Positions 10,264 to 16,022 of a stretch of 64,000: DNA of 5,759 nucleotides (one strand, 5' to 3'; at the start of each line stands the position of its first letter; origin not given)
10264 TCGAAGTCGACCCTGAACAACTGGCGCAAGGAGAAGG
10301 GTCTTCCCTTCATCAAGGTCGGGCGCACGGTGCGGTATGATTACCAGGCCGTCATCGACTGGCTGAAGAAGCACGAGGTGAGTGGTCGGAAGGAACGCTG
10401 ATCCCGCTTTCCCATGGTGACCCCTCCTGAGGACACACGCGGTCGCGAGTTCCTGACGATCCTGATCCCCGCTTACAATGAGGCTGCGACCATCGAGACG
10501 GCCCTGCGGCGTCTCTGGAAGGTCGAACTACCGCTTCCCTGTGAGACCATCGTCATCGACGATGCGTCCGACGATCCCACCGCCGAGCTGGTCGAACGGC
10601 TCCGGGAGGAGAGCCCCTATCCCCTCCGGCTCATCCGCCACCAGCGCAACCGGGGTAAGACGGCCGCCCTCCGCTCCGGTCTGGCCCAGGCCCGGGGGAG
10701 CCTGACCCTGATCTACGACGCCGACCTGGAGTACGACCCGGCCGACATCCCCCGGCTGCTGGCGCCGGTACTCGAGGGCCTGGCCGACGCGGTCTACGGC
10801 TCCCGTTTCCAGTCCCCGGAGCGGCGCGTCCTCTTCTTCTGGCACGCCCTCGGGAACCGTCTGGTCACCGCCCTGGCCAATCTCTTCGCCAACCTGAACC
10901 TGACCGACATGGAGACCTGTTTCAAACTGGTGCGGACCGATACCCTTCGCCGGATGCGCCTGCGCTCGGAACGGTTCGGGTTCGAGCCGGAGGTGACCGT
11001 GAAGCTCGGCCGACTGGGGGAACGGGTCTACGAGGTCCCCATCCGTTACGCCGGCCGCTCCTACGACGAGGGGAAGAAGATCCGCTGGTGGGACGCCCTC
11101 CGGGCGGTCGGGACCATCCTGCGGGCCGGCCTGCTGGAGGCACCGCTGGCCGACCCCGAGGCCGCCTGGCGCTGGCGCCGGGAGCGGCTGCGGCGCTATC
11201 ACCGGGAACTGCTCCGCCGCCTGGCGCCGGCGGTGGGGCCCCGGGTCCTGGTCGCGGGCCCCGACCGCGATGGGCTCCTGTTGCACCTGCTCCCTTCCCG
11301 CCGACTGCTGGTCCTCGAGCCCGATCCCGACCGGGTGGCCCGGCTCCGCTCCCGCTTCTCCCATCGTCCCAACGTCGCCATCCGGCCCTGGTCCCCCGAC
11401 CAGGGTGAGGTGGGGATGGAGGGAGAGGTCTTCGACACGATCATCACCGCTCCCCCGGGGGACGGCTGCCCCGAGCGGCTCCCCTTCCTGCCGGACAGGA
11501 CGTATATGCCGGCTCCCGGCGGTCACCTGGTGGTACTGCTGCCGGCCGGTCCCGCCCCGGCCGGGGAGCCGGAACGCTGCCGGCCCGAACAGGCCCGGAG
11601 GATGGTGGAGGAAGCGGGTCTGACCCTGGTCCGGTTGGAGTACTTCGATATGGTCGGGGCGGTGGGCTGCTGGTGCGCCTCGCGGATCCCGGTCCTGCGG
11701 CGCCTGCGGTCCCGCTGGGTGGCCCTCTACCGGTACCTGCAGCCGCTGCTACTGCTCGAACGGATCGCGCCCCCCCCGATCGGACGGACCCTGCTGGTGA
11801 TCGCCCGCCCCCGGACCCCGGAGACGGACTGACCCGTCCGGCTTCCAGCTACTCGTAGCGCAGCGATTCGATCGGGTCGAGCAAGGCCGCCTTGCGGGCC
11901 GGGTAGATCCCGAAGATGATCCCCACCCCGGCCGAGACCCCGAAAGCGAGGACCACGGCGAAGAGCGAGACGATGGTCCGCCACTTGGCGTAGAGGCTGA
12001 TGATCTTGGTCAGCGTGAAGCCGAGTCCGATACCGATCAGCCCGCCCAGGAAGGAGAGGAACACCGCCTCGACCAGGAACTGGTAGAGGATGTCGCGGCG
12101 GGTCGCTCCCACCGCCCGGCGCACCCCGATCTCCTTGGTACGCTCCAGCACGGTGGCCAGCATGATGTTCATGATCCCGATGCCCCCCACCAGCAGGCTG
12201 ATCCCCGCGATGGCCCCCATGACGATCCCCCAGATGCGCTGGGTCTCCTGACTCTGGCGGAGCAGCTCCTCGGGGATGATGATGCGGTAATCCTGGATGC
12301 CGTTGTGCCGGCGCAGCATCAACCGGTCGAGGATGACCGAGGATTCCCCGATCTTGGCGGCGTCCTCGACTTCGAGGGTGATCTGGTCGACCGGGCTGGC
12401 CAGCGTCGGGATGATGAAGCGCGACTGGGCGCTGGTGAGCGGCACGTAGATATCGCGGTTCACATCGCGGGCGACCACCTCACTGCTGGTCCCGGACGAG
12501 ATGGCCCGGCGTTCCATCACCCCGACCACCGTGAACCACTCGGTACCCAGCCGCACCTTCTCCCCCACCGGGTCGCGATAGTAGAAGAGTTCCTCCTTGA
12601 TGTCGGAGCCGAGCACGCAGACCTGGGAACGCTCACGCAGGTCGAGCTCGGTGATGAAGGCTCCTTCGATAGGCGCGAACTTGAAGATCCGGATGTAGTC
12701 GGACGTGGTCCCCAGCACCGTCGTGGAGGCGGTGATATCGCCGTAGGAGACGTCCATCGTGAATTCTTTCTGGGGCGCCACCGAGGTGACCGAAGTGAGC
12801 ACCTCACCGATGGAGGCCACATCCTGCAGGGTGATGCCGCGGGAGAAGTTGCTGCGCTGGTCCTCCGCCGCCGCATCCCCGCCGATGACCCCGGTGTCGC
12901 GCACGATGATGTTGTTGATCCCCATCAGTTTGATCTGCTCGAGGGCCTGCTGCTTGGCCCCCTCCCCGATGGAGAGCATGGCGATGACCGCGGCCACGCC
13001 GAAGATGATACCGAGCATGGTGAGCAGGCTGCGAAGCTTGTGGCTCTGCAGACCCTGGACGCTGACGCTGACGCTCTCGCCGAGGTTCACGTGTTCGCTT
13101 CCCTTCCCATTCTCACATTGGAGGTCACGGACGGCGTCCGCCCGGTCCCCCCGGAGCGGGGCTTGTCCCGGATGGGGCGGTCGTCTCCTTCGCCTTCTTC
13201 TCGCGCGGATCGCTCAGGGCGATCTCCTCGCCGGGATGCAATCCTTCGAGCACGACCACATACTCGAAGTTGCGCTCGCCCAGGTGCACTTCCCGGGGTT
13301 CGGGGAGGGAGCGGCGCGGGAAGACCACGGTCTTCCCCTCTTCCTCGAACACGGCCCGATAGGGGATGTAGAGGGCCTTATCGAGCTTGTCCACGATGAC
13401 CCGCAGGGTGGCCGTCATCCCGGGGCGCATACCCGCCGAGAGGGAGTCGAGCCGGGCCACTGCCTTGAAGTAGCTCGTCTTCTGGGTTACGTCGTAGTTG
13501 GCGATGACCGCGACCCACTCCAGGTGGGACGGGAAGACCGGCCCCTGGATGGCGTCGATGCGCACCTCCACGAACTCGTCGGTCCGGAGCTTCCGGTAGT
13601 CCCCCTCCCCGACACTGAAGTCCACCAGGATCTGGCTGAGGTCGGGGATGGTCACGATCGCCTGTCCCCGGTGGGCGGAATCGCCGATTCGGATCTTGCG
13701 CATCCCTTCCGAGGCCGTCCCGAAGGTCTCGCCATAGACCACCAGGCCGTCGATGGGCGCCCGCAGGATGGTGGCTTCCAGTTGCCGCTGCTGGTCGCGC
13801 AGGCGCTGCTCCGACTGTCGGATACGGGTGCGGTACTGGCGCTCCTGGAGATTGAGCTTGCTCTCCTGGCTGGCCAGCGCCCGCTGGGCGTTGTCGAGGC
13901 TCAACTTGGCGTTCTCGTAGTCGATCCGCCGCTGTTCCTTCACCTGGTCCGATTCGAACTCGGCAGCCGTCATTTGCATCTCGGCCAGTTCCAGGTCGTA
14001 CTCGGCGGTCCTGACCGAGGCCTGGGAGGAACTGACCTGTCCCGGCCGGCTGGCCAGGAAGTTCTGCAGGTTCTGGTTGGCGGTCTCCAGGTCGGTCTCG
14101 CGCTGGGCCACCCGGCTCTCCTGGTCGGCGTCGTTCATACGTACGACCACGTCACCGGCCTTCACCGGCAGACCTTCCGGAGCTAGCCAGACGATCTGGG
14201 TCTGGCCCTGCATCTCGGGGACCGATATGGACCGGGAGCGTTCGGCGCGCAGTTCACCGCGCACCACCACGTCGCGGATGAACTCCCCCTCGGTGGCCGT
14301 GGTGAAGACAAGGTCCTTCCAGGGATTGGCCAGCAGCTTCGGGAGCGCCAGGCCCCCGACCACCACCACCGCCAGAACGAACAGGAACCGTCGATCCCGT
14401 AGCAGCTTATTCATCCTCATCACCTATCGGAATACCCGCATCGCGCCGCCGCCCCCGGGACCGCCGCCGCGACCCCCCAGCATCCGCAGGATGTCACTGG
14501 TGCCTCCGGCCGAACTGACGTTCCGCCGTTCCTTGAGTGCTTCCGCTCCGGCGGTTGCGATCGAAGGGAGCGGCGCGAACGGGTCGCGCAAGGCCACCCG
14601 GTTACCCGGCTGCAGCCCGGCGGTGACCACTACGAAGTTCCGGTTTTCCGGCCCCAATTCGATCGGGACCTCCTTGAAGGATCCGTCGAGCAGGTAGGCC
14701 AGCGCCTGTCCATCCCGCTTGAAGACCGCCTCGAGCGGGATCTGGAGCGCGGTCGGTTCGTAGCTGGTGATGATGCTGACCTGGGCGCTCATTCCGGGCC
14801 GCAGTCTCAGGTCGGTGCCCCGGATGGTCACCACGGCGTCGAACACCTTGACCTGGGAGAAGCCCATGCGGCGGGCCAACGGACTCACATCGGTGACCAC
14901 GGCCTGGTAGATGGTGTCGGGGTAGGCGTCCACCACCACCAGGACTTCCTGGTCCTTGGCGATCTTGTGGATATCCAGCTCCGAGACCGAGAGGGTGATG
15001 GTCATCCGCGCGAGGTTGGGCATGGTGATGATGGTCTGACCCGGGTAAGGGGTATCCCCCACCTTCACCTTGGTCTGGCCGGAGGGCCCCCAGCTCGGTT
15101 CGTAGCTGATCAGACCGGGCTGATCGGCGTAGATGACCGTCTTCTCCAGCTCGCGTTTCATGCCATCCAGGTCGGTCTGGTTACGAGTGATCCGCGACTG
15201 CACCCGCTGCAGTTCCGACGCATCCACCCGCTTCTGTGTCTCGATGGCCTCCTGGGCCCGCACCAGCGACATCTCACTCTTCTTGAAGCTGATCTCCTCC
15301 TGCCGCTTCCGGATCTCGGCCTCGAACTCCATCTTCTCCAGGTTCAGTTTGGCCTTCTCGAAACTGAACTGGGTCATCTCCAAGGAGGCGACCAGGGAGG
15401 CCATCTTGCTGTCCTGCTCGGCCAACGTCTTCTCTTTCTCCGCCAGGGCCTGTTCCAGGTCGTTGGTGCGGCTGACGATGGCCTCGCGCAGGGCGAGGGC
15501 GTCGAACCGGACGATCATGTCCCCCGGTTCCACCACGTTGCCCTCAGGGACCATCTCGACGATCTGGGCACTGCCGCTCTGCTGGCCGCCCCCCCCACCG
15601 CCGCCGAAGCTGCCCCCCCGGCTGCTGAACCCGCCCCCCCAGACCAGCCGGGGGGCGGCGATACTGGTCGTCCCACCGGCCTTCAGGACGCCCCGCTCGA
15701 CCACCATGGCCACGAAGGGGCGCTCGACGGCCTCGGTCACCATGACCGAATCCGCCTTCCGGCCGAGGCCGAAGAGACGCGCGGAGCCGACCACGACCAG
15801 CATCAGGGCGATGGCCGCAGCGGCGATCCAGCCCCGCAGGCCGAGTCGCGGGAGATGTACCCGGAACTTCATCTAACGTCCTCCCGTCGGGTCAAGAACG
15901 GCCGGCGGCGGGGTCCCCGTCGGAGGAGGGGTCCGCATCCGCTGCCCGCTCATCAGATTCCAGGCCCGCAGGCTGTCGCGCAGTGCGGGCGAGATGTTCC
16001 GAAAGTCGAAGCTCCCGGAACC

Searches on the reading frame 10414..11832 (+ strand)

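Call 8: search_protein_families(library=pfam, proteins=[window:10414-11832:+], max_evalue=0.001)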
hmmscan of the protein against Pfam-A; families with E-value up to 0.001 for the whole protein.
window:10414-11832:+ (472 aa): 2 families
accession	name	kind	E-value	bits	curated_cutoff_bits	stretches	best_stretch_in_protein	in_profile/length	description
PF00535.33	Glycos_transf_2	-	3.8e-29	102.2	23.3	1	15-179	1-165/168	Glycosyl transferase family 2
PF13641.12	Glyco_tranf_2_3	-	1.1e-06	29.3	27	1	14-137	3-129/230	Glycosyltransferase like family 2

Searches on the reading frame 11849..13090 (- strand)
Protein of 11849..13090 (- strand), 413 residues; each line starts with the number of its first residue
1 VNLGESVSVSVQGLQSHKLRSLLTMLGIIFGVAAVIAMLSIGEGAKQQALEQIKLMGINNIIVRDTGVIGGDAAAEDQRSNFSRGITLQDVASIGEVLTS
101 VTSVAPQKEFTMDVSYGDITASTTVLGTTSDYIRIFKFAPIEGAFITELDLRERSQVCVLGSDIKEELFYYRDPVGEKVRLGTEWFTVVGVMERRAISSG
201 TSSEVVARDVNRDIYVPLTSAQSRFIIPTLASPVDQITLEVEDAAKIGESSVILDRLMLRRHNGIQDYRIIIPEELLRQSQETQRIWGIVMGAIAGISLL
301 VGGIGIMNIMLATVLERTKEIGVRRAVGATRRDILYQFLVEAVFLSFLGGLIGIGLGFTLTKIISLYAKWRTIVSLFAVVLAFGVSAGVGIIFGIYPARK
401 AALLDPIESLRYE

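Call 8: search_protein_families(library=pfam, proteins=[window:11849-13090:-], max_evalue=0.001)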
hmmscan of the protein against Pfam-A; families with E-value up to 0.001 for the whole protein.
window:11849-13090:- (413 aa): 2 families
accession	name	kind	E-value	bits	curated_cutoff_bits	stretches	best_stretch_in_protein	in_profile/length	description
PF12704.14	MacB_PCD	-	1.2e-42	147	27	1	21-247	1-197/207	MacB-like periplasmic core domain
PF02687.27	FtsX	-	6.6e-20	71.8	25.5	1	293-402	2-116/120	FtsX-like permease C-terminal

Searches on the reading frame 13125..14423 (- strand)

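Call 8: search_protein_families(library=pfam, proteins=[window:13125-14423:-], max_evalue=0.001)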
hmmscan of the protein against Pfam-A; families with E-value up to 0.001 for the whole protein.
window:13125-14423:- (432 aa): 2 families
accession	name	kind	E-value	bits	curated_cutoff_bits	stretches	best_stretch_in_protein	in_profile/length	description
PF16576.10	HlyD_D23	-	2.6e-07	30.6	30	1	179-338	59-214/214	Barrel-sandwich domain of CusB or HlyD membrane-fusion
PF13437.12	HlyD_3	-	3.3e-05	25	22.2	1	220-334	2-105/106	HlyD family secretion protein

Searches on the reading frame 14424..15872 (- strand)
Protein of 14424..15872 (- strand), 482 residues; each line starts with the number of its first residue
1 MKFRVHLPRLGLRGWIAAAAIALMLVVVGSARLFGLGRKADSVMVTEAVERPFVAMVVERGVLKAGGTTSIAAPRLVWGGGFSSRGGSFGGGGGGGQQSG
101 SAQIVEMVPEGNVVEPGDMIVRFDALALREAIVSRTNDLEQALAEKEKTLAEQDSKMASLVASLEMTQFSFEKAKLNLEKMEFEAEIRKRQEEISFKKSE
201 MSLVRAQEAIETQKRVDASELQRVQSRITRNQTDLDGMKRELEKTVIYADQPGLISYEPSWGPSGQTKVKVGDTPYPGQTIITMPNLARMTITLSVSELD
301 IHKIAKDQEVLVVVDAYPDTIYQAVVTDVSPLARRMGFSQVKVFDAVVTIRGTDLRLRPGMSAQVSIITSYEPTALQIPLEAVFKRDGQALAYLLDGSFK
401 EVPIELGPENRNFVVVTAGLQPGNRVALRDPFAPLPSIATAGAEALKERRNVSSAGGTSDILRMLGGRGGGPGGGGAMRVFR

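Call 8: search_protein_families(library=pfam, proteins=[window:14424-15872:-], max_evalue=0.001)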
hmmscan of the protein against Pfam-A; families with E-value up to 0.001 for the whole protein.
window:14424-15872:- (482 aa): 2 families
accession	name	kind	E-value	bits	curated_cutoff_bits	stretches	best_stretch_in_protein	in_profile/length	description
PF16576.10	HlyD_D23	-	7.4e-06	25.8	30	1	265-363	120-214/214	Barrel-sandwich domain of CusB or HlyD membrane-fusion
PF13437.12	HlyD_3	-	0.00011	23.4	22.2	1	268-360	14-106/106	HlyD family secretion protein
